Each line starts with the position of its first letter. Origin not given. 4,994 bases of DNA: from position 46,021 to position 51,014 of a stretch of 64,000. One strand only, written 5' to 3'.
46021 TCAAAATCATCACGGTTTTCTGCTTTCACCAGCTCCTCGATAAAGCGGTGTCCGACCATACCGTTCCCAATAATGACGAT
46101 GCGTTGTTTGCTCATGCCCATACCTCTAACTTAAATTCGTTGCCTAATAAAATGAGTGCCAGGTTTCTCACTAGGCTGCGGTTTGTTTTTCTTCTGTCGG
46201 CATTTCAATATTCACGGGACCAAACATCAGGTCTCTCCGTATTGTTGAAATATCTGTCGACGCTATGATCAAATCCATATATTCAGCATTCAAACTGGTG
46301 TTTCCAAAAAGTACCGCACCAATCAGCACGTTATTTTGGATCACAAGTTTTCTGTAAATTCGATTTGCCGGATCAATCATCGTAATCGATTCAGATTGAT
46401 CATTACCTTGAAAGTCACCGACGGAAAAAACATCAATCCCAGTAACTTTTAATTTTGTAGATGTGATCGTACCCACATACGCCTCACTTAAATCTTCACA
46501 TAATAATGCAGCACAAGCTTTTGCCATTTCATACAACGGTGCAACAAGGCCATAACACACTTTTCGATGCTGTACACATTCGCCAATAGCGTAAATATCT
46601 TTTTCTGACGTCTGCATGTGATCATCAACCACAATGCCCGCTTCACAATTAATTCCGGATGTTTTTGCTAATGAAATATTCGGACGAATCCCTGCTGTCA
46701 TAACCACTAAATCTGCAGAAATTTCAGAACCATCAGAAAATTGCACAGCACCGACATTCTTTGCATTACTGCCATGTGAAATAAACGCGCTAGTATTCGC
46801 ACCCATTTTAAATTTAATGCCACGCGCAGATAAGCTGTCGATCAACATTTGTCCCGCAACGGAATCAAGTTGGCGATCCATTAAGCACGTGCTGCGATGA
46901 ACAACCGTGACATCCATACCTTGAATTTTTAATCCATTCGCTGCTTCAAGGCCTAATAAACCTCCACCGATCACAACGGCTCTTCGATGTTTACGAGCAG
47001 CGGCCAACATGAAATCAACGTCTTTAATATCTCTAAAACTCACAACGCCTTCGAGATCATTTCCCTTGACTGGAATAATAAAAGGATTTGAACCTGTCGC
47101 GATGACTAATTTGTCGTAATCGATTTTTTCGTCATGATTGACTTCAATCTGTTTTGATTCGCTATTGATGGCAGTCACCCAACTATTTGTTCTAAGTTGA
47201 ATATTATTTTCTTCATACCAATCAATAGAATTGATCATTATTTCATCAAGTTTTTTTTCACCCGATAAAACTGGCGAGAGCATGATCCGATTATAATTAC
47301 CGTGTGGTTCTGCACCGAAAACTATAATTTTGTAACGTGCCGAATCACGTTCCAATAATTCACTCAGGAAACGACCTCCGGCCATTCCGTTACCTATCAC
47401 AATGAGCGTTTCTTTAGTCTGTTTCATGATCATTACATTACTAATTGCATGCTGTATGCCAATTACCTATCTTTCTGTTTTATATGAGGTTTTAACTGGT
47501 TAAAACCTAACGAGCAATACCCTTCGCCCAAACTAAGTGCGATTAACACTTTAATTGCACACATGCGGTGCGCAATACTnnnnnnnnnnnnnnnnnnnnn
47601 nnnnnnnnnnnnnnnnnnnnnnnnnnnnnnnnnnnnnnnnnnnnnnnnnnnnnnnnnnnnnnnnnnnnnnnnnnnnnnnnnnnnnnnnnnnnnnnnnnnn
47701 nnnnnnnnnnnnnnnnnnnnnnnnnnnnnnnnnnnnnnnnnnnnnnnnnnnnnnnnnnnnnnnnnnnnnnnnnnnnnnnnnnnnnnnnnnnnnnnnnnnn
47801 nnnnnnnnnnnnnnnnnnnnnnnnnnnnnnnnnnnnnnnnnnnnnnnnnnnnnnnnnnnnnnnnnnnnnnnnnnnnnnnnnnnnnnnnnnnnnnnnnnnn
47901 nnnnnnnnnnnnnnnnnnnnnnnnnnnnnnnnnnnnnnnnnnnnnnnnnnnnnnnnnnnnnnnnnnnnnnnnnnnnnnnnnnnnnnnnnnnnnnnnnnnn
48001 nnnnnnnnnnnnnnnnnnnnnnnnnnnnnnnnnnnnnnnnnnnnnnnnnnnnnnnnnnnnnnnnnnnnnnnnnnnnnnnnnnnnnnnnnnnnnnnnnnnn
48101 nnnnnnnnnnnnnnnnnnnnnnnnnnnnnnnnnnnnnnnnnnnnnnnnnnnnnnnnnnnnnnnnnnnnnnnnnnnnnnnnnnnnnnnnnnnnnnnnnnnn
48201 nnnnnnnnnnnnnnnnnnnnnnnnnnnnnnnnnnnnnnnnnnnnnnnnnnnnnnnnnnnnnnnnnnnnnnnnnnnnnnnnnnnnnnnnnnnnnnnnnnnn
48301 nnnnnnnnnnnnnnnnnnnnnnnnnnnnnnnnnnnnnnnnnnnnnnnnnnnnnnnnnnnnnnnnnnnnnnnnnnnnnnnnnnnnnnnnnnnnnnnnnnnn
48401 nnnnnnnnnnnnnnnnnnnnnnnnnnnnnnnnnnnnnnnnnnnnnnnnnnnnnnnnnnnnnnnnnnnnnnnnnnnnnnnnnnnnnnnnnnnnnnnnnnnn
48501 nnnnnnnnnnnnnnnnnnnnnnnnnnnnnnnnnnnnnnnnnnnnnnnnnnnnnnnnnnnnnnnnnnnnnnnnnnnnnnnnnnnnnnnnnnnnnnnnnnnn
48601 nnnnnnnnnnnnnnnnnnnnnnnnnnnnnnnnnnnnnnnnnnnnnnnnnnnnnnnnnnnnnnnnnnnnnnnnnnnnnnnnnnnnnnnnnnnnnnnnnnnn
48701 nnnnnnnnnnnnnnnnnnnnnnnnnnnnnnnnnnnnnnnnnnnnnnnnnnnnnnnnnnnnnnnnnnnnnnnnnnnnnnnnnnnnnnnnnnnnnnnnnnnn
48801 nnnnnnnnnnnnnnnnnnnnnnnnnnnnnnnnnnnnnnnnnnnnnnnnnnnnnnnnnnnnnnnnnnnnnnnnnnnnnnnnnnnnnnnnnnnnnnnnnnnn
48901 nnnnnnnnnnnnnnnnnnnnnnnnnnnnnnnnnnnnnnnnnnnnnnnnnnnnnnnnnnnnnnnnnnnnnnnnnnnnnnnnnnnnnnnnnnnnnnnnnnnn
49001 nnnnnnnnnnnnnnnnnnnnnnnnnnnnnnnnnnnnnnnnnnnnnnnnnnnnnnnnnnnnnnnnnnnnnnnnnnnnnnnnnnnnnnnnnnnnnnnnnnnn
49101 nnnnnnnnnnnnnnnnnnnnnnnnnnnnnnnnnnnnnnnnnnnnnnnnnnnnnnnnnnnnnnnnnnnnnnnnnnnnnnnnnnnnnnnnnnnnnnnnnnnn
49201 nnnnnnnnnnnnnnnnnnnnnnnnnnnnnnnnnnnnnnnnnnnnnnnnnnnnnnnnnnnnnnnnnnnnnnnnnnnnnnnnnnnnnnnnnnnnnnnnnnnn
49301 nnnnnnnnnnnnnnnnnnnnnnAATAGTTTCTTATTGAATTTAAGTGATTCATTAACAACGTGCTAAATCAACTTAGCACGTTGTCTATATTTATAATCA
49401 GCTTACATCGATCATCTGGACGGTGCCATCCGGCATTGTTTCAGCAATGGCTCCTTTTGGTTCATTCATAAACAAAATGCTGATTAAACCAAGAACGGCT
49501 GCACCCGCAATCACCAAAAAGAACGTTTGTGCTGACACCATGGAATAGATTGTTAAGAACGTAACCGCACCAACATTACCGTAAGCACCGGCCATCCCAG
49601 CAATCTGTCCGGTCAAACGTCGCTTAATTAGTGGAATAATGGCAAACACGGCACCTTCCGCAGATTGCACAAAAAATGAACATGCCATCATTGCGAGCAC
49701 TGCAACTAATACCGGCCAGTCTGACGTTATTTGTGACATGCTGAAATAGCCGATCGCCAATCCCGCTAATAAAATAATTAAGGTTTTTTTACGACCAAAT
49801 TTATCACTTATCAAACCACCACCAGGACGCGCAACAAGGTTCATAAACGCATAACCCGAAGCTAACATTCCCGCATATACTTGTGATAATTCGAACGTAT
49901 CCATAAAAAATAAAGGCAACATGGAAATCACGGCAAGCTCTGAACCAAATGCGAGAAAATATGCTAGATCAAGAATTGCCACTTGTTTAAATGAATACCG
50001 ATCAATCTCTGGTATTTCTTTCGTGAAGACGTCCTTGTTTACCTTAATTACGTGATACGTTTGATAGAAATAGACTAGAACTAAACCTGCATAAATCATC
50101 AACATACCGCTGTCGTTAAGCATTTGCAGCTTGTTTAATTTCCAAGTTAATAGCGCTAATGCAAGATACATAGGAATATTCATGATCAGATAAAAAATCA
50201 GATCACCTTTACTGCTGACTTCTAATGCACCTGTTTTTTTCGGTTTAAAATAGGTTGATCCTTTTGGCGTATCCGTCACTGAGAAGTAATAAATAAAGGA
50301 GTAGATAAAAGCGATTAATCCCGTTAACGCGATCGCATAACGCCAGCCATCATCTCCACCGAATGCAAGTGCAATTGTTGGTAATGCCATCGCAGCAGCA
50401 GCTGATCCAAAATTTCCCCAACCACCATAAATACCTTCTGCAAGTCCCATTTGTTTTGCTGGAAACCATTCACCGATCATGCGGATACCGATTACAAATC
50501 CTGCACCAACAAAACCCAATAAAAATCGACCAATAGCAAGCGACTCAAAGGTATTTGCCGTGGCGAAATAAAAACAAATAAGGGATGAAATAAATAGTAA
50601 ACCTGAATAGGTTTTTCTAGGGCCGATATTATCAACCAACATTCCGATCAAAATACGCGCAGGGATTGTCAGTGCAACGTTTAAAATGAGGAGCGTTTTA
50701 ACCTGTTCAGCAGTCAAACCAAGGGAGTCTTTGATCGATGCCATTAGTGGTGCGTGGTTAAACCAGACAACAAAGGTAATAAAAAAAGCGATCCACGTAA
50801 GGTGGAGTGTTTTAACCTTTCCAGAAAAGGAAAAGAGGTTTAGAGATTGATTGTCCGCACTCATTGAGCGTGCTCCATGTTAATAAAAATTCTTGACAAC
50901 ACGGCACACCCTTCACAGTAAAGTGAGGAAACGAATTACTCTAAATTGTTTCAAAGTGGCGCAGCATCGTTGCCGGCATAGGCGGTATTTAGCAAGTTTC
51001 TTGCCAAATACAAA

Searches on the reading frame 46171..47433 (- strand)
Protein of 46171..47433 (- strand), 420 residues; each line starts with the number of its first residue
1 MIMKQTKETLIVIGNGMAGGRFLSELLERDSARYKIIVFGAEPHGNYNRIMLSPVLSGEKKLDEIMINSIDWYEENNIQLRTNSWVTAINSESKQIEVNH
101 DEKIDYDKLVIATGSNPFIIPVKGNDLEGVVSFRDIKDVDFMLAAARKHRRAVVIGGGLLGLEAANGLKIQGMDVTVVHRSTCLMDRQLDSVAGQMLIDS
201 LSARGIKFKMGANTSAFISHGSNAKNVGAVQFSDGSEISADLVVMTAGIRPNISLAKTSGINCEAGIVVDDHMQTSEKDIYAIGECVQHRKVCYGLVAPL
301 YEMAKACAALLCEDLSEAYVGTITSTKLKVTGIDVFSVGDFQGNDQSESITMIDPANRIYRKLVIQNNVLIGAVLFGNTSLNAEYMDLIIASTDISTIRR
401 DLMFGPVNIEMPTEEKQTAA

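Call 10: search_protein_families(library=pfam, proteins=[window:46171-47433:-])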
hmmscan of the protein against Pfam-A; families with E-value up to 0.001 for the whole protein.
window:46171-47433:- (420 aa): 7 families
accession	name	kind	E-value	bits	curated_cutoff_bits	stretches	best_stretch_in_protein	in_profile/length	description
PF07992.20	Pyr_redox_2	-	9.2e-59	199.7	26.1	1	10-288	3-278/291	Pyridine nucleotide-disulphide oxidoreductase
PF18267.7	Rubredoxin_C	-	4e-21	75.2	25.9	1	325-389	2-66/70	Rubredoxin NAD+ reductase C-terminal domain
PF00070.33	Pyr_redox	-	3.7e-17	63.1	22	1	151-234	1-81/82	Pyridine nucleotide-disulphide oxidoreductase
PF13738.12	Pyr_redox_3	-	8.4e-12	45.4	30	1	74-284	92-305/305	Pyridine nucleotide-disulphide oxidoreductase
PF03486.20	HI0933_like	-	6.6e-05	22.9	50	0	66-116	112-165/244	HI0933-like protein Rossmann domain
PF01266.30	DAO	-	9.1e-05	22.6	27.9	0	152-181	2-31/353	FAD dependent oxidoreductase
PF01494.25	FAD_binding_3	-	0.00073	19.3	22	0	152-211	4-63/349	FAD binding domain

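Call 72: search_protein_families(library=ncbifam, proteins=[window:46171-47433:-], max_evalue=0.00001)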
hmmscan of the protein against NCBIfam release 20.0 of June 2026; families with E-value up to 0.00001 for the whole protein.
window:46171-47433:- (420 aa): 51 families (the best 25 are shown)
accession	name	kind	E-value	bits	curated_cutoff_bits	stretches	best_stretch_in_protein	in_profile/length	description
TIGR02374.1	nitri_red_nirB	equivalog_domain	5.2e-136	455.1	578.35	1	10-397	1-390/794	nitrite reductase large subunit NirB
NF011565.0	PRK14989.1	subfamily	2.6e-89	300.3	883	1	7-395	3-393/847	nitrite reductase large subunit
NF045765.1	PhenlGlyoxDHPadH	equivalog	2.6e-57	194.6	475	1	33-409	27-406/416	NADH-dependent phenylglyoxylate dehydrogenase subunit epsilon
NF003437.0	PRK04965.1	equivalog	1.3e-52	179.1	392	1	8-312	3-300/378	NADH:flavorubredoxin reductase NorW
NF042949.2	3PPDioc_HcaD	equivalog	1.9e-50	171.7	450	1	8-291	2-280/386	3-phenylpropionate/cinnamic acid dioxygenase ferredoxin--NAD(+) reductase subunit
NF041682.1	ant_diox_AndAa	equivalog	7.5e-47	159.9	650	1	7-291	3-283/406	anthranilate 1,2-dioxygenase system ferredoxin--NAD(+) reductase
TIGR03385.1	CoA_CoA_reduc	equivalog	6.5e-42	143.8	578.8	1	10-339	2-340/439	CoA-disulfide reductase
NF007286.0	PRK09754.1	equivalog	6.1e-37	127.3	447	1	7-375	3-365/400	phenylpropionate dioxygenase ferredoxin reductase subunit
NF007123.0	PRK09564.1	equivalog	5.4e-36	124.2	458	1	11-339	4-341/444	CoA-disulfide reductase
NF046103.1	NOXase_Strep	equivalog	2.2e-32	112.6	600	1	61-287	53-281/442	H2O-forming NADH oxidase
NF010037.0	PRK13512.1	equivalog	4.4e-28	98.3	394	1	10-317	4-311/438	CoA-disulfide reductase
TIGR01350.1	lipoamide_DH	equivalog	1.9e-26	92.8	408.8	1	87-290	110-312/461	dihydrolipoyl dehydrogenase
TIGR02053.1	MerA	equivalog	3.4e-26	92.3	454.45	1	90-292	113-313/465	mercury(II) reductase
NF004991.0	PRK06370.1-3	subfamily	5.1e-22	78.1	620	1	92-289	152-344/509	FAD-containing oxidoreductase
NF041853.1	hythiocyan_redase_MerA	equivalog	6.5e-22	78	650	1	77-287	98-295/440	hypothiocyanous acid reductase MerA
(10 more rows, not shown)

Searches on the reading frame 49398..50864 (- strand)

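Call 10: search_protein_families(library=pfam, proteins=[window:49398-50864:-])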
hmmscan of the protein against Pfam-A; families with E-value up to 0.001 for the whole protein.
window:49398-50864:- (488 aa): 3 families
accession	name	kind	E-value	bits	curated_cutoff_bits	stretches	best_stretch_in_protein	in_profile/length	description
PF07690.21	MFS_1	-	1.2e-41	143.3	33.4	2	24-241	2-214/347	Major Facilitator Superfamily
PF00083.30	Sugar_tr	-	2.6e-05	23.8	22.3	1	25-194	19-190/452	Sugar (and other) transporter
PF01306.25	LacY_symp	-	0.00078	18.8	24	1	297-468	11-190/413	LacY proton/sugar symporter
